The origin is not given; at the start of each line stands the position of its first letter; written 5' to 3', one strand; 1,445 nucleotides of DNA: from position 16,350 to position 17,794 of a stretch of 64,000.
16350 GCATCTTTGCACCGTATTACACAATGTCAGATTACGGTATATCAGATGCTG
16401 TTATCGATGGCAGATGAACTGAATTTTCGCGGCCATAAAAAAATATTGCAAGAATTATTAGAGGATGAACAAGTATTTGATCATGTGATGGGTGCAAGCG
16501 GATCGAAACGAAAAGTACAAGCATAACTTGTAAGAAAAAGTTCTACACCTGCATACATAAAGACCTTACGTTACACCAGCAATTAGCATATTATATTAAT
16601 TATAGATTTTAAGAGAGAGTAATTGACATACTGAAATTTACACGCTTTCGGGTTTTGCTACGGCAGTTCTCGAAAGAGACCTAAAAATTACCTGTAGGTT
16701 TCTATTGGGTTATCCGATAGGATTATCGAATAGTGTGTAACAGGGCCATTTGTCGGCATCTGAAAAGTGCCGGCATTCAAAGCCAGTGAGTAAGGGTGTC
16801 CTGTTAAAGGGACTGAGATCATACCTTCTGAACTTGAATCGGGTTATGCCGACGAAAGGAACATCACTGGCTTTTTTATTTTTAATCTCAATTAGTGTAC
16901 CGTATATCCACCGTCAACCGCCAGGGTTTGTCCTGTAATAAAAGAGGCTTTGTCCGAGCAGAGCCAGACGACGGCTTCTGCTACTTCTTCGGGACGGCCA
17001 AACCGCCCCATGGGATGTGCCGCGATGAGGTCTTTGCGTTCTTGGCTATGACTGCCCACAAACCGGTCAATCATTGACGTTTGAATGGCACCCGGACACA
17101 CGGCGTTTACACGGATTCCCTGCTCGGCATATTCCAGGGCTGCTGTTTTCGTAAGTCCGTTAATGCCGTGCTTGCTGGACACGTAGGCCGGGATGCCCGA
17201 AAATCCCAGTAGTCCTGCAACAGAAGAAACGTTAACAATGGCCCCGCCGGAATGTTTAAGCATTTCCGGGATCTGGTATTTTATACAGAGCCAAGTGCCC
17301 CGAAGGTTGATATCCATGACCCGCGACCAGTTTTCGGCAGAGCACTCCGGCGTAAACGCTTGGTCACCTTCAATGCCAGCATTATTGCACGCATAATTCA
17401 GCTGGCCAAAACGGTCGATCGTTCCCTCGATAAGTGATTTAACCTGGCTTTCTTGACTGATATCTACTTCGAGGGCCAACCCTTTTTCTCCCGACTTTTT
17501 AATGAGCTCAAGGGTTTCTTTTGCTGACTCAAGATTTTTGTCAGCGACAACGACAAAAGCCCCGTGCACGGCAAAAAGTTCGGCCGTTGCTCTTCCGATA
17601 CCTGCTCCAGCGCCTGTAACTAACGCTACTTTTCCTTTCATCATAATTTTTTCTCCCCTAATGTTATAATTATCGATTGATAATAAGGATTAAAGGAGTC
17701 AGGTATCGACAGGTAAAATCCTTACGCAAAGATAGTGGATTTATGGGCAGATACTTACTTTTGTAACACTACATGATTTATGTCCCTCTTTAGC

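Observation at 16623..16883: Orphan ~260-nt RNA element ending in a TPP aptamer whose P1 helix doubles as the terminator stem (copy 1, antisense to the SDR gene)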

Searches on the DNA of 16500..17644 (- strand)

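Call 8: search_rna_families(source=window, start=16500, end=16900, threshold=evalue, max_evalue=10)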
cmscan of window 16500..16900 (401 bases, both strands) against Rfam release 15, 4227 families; matches with E-value up to 10: 2.
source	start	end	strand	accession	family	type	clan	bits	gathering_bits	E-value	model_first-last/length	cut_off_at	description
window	16782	16877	+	RF00059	TPP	Cis-reg; riboswitch;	-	61.1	54.3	9.6e-12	1-105/105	no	TPP riboswitch aptamer (THI element)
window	16770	16842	+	RF01450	S_pombe_snR96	Gene; snRNA; snoRNA; HACA-box;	-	13.6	100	1.7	1-96/211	no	small nucleolar RNA snR96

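Call 54: search_rna_families(sources=[L019, L020, L021, L022, L023, L016, L017, L018], threshold=gathering)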
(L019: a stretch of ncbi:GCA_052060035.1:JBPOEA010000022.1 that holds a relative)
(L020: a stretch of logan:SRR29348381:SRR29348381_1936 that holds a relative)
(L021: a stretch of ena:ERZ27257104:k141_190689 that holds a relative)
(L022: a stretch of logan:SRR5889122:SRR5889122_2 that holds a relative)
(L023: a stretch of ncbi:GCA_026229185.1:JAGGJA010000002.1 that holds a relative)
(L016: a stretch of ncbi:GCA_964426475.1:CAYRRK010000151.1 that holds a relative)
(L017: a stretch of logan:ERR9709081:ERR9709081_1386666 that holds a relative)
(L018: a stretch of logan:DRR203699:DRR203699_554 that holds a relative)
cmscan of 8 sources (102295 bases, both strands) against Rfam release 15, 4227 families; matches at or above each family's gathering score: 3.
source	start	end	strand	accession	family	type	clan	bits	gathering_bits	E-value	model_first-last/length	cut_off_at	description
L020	5152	5226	-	RF00005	tRNA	Gene; tRNA;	CL00001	68.6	29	1.2e-12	1-71/71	no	tRNA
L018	414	509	-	RF00059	TPP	Cis-reg; riboswitch;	-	67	54.3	8.8e-11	1-105/105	no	TPP riboswitch aptamer (THI element)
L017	794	891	-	RF00059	TPP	Cis-reg; riboswitch;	-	63.3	54.3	7.3e-10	1-105/105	no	TPP riboswitch aptamer (THI element)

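Call 91: search_rna_families(source=L027, start=10600, end=11900, threshold=evalue, max_evalue=1, show_alignments=1)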
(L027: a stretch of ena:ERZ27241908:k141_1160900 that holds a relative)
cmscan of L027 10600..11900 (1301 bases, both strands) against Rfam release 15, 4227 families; matches with E-value up to 1: 1.
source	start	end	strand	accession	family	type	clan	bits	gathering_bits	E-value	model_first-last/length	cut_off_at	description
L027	10790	10886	-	RF00059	TPP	Cis-reg; riboswitch;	-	48.2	54.3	4.7e-08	1-105/105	no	TPP riboswitch aptamer (THI element)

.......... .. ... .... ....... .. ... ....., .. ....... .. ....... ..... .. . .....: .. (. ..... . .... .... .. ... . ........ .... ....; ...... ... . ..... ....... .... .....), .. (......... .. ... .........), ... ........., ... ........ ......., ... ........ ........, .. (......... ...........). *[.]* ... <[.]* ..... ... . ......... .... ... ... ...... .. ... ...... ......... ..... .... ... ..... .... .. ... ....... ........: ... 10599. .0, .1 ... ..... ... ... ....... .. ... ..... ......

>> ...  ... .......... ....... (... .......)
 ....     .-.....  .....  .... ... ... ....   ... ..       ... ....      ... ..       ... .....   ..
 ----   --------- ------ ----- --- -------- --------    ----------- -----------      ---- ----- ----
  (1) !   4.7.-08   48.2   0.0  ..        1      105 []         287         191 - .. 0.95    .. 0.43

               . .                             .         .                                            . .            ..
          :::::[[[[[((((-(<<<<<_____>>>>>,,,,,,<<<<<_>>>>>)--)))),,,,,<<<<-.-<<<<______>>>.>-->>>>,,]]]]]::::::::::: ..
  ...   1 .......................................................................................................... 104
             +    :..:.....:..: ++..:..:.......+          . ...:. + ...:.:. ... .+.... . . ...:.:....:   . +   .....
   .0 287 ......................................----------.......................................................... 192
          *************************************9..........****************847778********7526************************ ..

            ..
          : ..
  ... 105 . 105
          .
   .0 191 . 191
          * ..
